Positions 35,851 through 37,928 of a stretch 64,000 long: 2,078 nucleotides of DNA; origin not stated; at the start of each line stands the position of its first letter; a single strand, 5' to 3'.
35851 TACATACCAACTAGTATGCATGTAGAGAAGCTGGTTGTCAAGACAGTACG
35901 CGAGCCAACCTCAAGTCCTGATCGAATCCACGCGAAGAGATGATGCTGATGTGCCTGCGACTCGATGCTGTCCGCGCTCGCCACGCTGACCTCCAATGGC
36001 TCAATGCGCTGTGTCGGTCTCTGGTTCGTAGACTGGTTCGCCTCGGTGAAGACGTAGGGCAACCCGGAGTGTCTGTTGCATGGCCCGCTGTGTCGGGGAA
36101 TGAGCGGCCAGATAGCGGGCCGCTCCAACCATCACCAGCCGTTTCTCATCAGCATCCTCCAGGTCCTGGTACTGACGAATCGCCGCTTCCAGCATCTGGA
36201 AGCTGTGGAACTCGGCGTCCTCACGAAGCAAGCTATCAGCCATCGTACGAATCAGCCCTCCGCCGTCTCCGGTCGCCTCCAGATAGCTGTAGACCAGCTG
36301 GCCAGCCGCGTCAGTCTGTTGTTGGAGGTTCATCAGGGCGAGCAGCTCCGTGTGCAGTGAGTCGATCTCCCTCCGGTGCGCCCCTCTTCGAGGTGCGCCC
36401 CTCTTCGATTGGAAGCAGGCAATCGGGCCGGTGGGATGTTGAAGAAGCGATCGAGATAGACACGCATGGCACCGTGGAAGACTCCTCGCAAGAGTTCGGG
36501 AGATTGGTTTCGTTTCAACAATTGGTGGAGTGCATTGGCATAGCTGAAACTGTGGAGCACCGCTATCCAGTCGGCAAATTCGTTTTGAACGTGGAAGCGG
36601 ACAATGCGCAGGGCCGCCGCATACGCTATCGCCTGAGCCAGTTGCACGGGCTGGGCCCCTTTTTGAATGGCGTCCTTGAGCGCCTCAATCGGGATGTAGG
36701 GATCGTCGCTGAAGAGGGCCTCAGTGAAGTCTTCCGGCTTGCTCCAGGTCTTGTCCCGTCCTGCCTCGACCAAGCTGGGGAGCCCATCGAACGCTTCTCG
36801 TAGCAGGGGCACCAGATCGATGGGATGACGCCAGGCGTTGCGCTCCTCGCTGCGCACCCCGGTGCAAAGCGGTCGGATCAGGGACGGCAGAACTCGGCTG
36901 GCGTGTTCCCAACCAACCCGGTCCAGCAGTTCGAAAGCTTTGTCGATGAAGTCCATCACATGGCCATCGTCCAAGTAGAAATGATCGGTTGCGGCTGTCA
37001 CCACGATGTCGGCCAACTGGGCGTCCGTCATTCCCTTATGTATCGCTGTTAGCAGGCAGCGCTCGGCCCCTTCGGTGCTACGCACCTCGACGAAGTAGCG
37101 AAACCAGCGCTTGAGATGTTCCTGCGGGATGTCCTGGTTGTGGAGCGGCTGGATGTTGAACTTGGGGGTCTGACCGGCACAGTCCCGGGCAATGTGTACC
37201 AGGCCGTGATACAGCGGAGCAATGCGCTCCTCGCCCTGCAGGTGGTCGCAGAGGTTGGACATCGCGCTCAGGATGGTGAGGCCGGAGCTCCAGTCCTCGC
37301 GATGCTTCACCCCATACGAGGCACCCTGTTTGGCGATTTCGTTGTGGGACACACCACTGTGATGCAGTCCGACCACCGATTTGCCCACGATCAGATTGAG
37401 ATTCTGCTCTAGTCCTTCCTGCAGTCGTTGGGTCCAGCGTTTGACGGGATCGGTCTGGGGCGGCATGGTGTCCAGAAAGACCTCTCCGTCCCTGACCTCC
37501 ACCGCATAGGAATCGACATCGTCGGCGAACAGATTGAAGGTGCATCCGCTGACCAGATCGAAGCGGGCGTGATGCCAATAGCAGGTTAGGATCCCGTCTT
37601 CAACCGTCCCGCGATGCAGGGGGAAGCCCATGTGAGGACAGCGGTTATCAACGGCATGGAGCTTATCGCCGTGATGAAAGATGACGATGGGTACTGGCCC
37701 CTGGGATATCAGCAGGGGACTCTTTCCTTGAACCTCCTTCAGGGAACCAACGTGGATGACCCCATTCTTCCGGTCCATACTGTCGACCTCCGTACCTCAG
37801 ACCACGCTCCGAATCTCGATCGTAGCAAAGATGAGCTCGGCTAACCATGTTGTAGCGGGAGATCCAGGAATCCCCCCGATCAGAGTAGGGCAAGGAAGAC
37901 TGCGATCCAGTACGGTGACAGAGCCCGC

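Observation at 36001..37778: Perfect 17-bp tandem duplication frameshifts a ~590-aa Rieske-domain protein gene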

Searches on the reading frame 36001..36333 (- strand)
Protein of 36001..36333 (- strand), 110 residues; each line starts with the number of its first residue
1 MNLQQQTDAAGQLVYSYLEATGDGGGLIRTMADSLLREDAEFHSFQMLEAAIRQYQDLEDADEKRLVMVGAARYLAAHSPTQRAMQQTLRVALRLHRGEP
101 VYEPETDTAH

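Call 14: find_encoding_contigs(protein=window:36001-36333:-, flank=3000, max_places=10)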
Protein window:36001-36333:- (110 aa): 7 contigs read that carry it; 3 places shown.
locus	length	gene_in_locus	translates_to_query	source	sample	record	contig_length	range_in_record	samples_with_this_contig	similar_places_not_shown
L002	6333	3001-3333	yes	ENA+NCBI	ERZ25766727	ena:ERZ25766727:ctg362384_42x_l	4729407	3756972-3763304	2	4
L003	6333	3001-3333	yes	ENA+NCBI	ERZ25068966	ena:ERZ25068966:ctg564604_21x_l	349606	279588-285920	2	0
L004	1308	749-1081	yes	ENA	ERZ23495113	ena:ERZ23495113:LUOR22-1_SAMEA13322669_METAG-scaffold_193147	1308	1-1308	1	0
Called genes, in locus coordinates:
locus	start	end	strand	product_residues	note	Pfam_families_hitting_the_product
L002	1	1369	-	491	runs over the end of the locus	-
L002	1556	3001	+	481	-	PF00355:Rieske, PF13806:Rieske_2 (weak), PF22543:Rieske_4 (weak)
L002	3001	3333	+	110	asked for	-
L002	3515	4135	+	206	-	PF00440:TetR_N, PF16925:TetR_C_13, PF21993:TetR_C_13_2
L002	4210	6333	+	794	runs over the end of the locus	PF03176:MMPL, PF00873:ACR_tran (faint), PF02460:Patched, PF12349:Sterol-sensing, PF03176:MMPL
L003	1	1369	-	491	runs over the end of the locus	-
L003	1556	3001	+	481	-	PF00355:Rieske, PF13806:Rieske_2 (weak), PF22543:Rieske_4 (weak)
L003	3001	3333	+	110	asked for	-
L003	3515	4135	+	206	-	PF00440:TetR_N, PF16925:TetR_C_13, PF21993:TetR_C_13_2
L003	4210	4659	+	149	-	-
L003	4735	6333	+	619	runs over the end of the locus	PF00873:ACR_tran (faint), PF03176:MMPL, PF02460:Patched, PF12349:Sterol-sensing, PF03176:MMPL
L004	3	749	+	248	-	?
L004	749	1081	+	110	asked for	-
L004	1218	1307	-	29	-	?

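Call 16: list_cluster_members(proteins=[P0001, window:36004-36333:-, L002:1556-2998:+, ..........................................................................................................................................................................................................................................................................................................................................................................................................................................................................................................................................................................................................])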
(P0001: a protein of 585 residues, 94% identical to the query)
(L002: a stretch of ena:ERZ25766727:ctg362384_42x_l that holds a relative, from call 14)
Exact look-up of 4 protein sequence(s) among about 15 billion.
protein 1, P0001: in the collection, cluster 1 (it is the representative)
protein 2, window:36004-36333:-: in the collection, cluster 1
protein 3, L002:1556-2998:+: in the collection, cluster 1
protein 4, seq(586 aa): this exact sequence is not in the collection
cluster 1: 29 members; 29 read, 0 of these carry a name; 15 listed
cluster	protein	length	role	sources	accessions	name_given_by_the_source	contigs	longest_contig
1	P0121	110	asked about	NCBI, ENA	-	-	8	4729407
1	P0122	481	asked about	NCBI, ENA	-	-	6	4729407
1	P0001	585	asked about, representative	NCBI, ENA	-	-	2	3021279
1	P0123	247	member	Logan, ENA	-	-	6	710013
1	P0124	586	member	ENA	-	-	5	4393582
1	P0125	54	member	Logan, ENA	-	-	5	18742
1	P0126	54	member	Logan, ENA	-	-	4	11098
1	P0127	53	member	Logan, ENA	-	-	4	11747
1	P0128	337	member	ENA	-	-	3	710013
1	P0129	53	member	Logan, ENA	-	-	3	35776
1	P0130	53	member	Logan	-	-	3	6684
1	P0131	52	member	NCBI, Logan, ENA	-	-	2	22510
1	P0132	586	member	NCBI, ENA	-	-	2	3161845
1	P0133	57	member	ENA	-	-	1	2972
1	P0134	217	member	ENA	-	-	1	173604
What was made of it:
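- The 481-aa product is on 6 contigs and the 110-aa product on 8 (call 16).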

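Call 19: find_encoding_contigs(protein=P0128, flank=4000, max_places=10)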
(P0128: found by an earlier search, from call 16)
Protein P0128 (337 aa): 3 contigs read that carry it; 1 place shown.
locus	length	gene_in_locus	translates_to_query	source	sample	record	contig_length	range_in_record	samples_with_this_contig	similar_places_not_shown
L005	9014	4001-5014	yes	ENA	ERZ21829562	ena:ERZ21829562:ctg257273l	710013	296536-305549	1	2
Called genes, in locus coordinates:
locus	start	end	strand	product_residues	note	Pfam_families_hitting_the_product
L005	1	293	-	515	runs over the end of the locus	PF03577:Peptidase_C69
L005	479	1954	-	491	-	-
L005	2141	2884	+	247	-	PF00355:Rieske, PF13806:Rieske_2 (weak), PF22543:Rieske_4 (weak)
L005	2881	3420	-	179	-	PF13358:DDE_3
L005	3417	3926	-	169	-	PF13384:HTH_23, PF06056:Terminase_5 (weak), PF13518:HTH_28, PF13551:HTH_29, PF13565:HTH_32, PF13592:HTH_33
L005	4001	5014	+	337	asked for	-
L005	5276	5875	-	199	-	-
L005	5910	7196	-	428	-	PF01011:PQQ, PF13360:PQQ_2 (faint)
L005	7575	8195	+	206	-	PF00440:TetR_N, PF16925:TetR_C_13, PF21993:TetR_C_13_2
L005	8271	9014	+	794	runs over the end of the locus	PF03176:MMPL, PF00873:ACR_tran (faint), PF02460:Patched, PF12349:Sterol-sensing, PF03176:MMPL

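Call 20: find_encoding_contigs(protein=P0132, flank=4000, max_places=6)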
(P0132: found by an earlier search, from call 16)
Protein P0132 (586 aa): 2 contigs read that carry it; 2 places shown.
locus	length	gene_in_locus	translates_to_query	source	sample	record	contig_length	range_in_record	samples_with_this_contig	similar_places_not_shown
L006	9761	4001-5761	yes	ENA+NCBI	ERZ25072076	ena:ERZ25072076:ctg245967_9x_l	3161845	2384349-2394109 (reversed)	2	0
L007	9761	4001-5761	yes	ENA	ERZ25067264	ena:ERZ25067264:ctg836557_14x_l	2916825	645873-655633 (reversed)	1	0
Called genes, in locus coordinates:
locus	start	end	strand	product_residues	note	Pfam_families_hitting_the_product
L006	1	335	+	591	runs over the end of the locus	PF13701:DDE_Tnp_1_4 (weak)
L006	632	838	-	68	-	-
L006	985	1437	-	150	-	PF01244:Peptidase_M19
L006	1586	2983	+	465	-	PF13701:DDE_Tnp_1_4, PF01609:DDE_Tnp_1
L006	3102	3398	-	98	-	-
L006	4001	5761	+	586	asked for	PF00355:Rieske, PF13806:Rieske_2 (weak), PF22543:Rieske_4 (weak)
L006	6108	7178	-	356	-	-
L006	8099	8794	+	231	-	-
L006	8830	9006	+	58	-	-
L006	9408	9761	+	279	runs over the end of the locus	-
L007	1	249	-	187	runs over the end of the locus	-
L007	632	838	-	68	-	-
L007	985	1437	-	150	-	PF01244:Peptidase_M19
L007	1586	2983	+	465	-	PF13701:DDE_Tnp_1_4, PF01609:DDE_Tnp_1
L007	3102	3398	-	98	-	-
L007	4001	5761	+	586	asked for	PF00355:Rieske, PF13806:Rieske_2 (weak), PF22543:Rieske_4 (weak)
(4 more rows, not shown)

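Call 21: find_encoding_contigs(protein=P0124, flank=4000, max_places=6)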
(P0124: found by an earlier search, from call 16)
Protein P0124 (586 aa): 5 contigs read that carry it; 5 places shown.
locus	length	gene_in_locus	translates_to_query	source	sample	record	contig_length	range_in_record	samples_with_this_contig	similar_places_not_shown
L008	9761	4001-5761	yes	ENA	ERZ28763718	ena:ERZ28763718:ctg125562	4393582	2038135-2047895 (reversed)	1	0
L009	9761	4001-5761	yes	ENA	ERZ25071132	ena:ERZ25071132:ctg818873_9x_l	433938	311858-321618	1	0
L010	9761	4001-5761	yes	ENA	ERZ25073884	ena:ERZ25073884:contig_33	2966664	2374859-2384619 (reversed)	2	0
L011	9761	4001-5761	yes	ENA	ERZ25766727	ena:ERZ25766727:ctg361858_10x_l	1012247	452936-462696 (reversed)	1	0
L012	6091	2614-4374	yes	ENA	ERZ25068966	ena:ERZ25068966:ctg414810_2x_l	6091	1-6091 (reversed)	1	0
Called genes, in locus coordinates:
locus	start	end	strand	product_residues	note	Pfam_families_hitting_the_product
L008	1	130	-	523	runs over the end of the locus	PF01609:DDE_Tnp_1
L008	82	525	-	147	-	-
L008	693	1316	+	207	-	-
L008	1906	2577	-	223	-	PF12697:Abhydrolase_6 (weak), PF12146:Hydrolase_4 (faint), PF00756:Esterase (weak), PF00326:Peptidase_S9, PF07859:Abhydrolase_3 (weak)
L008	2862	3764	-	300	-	PF20434:BD-FAE, PF07859:Abhydrolase_3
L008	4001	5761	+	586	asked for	PF00355:Rieske, PF13806:Rieske_2 (weak), PF22543:Rieske_4 (weak)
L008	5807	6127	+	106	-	-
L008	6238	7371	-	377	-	PF13472:Lipase_GDSL_2 (weak)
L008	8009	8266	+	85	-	-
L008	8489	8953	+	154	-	-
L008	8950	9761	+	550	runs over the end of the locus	PF02776:TPP_enzyme_N, PF00205:TPP_enzyme_M, PF02775:TPP_enzyme_C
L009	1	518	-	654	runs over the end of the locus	PF01609:DDE_Tnp_1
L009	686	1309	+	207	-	-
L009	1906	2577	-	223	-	PF12697:Abhydrolase_6 (weak), PF12146:Hydrolase_4 (faint), PF00756:Esterase (weak), PF00326:Peptidase_S9, PF07859:Abhydrolase_3 (weak)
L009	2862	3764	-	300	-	PF20434:BD-FAE, PF07859:Abhydrolase_3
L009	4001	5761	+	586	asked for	PF00355:Rieske, PF13806:Rieske_2 (weak), PF22543:Rieske_4 (weak)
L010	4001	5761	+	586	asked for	PF00355:Rieske, PF13806:Rieske_2 (weak), PF22543:Rieske_4 (weak)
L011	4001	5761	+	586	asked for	PF00355:Rieske, PF13806:Rieske_2 (weak), PF22543:Rieske_4 (weak)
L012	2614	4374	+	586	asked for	PF00355:Rieske, PF13806:Rieske_2 (weak), PF22543:Rieske_4 (weak)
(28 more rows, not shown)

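Call 50: find_encoding_contigs(protein=P0134, flank=4000, max_places=4)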
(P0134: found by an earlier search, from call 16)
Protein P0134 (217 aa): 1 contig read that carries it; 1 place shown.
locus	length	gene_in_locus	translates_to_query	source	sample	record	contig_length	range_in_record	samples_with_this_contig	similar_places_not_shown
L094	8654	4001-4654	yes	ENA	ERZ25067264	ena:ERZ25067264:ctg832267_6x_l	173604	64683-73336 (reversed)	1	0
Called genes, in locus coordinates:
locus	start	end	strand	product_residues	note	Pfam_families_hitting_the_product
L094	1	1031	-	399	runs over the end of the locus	PF12796:Ank_2 (weak), PF13857:Ank_5, PF12796:Ank_2, PF00023:Ank, PF12796:Ank_2, PF13637:Ank_4, PF12796:Ank_2, PF13637:Ank_4, +8 more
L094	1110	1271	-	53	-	-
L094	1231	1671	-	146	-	-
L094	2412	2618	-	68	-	-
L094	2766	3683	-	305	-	PF01244:Peptidase_M19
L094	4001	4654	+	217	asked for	PF00355:Rieske, PF13806:Rieske_2 (weak), PF22543:Rieske_4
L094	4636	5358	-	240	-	PF13610:DDE_Tnp_IS240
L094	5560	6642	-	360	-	PF13624:SurA_N_3, PF09312:SurA_N (weak), PF13145:Rotamase_2, PF13616:Rotamase_3, PF00639:Rotamase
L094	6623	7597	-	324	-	PF13623:SurA_N_2 (weak), PF13624:SurA_N_3 (weak), PF13145:Rotamase_2, PF00639:Rotamase, PF13616:Rotamase_3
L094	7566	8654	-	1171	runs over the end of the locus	PF17757:UvrB_inter, PF02559:CarD_TRCF_RID, PF00270:DEAD, PF04851:ResIII, PF00271:Helicase_C, PF03461:TRCF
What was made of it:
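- L094 has a truncation at about residue 192 by a DDE_Tnp_IS240 element (call 50). Sister lineages inactivated the gene outright with IS elements (calls 19, 50), which argues that it is dispensable. Relatives lost the gene through IS insertion or truncation, which slippage cannot reverse (calls 19, 50).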

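Call 56: list_cluster_members(proteins=[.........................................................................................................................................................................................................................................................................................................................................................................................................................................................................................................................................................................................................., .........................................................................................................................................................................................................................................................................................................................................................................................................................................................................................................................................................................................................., P0123, P0124])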
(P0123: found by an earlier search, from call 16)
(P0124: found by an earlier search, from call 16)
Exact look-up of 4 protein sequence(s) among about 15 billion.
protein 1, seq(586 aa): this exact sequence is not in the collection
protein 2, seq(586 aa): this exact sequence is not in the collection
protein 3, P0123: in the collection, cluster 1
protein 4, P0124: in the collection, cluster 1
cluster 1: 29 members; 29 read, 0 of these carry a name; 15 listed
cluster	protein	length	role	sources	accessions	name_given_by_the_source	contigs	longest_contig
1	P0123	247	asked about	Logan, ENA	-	-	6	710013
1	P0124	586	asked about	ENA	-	-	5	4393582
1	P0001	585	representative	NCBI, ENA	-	-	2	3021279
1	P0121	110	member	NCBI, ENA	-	-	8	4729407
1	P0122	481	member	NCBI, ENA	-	-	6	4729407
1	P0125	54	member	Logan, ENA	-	-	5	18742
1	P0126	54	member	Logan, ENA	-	-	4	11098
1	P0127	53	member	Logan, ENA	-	-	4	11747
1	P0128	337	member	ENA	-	-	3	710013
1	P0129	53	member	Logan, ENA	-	-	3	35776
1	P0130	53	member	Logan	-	-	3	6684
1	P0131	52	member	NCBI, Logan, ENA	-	-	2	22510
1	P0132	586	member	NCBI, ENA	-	-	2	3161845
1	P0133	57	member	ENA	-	-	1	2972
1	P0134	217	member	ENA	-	-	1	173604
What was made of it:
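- On Phase-variable contingency locus: No single-copy allele at >99% identity was found, and no intact lineage allele is on record (calls 16, 56).
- No intact allele of the lineage is on record (calls 16, 56). Exact look-ups of the repaired window allele, the repaired L002 allele and the IS-excised L005 allele found nothing among about 15 billion proteins (calls 16, 56).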

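Call 63: search_protein_representatives(protein=window:36004-36333:-)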
Query: 110 residues. Proteins with E-value up to 0.001 (for the whole library): 616; up to 1e-10: 270; up to 1e-30: 2. The best 150 are listed.
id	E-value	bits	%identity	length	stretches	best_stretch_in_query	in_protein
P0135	7.4e-39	148.2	72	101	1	6-104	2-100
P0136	2.6e-37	143.2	68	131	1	1-102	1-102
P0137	1.6e-26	108.6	57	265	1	1-102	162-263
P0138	1.9e-25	105.1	50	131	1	1-103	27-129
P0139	2.6e-24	101.5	53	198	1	3-105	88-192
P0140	4.2e-23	97.6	51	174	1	5-103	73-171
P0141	5.9e-23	97.2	53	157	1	2-98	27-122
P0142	2.2e-22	95.4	50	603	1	4-108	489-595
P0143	2.3e-22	95.3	55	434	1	4-100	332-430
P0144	3.9e-22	94.5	51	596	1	3-109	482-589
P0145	8.1e-22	93.5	50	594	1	2-107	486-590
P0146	1.1e-21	93.1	47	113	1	1-103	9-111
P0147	2.5e-21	92.0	50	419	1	1-103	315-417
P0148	4.8e-21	91.1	53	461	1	3-108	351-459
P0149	5.4e-21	90.9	46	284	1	1-103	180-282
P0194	8.4e-18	80.7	43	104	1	1-102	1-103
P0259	2.5e-15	72.7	44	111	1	2-105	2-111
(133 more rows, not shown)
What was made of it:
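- On Translationally coupled split gene: The C-terminal module sits at the C-terminus of longer proteins in the representative search (call 63).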

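Call 65: find_encoding_contigs(protein=P0259, flank=3000, max_places=4)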
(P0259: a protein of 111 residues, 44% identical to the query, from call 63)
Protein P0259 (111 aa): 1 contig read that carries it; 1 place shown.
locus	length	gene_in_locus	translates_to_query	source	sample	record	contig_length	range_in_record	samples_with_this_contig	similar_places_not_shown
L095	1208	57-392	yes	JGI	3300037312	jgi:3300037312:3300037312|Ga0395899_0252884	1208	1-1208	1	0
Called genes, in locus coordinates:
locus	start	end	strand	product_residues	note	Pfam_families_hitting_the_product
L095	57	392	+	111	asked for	-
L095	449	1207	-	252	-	?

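Call 66: find_encoding_contigs(protein=P0194, flank=3000, max_places=4)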
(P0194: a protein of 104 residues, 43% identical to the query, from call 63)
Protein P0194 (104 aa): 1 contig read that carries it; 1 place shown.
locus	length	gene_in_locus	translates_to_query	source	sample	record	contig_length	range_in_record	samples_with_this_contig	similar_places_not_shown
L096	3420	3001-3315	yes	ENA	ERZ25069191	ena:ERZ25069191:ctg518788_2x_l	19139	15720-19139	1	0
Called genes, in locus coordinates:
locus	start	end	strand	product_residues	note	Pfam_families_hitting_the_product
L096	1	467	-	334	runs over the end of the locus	PF04909:Amidohydro_2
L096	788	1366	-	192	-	-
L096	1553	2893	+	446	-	PF00355:Rieske, PF13806:Rieske_2, PF22543:Rieske_4 (weak)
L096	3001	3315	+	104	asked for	-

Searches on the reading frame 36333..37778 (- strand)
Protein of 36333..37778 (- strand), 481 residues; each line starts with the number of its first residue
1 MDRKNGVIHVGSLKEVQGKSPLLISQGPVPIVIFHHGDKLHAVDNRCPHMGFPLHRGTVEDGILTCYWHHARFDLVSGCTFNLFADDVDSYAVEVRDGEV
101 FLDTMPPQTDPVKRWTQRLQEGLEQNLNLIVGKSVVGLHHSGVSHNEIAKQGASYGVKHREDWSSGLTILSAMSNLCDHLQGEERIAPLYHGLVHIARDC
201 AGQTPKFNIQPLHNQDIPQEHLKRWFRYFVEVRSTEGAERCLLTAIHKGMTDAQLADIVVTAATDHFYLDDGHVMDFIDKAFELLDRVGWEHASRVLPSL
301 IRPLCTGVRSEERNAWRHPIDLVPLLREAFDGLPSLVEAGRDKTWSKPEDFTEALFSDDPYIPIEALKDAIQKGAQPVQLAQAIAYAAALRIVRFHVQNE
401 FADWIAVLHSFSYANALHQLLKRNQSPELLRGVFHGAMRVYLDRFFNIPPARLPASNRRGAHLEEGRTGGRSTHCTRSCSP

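Call 13: find_encoding_contigs(protein=window:36333-37778:-, flank=3000, max_places=10)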
Protein window:36333-37778:- (481 aa): no gene with exactly this product is on record in the collection.
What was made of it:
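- Tried and rejected: Not on record (call 13), because the window has the private N279D change.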
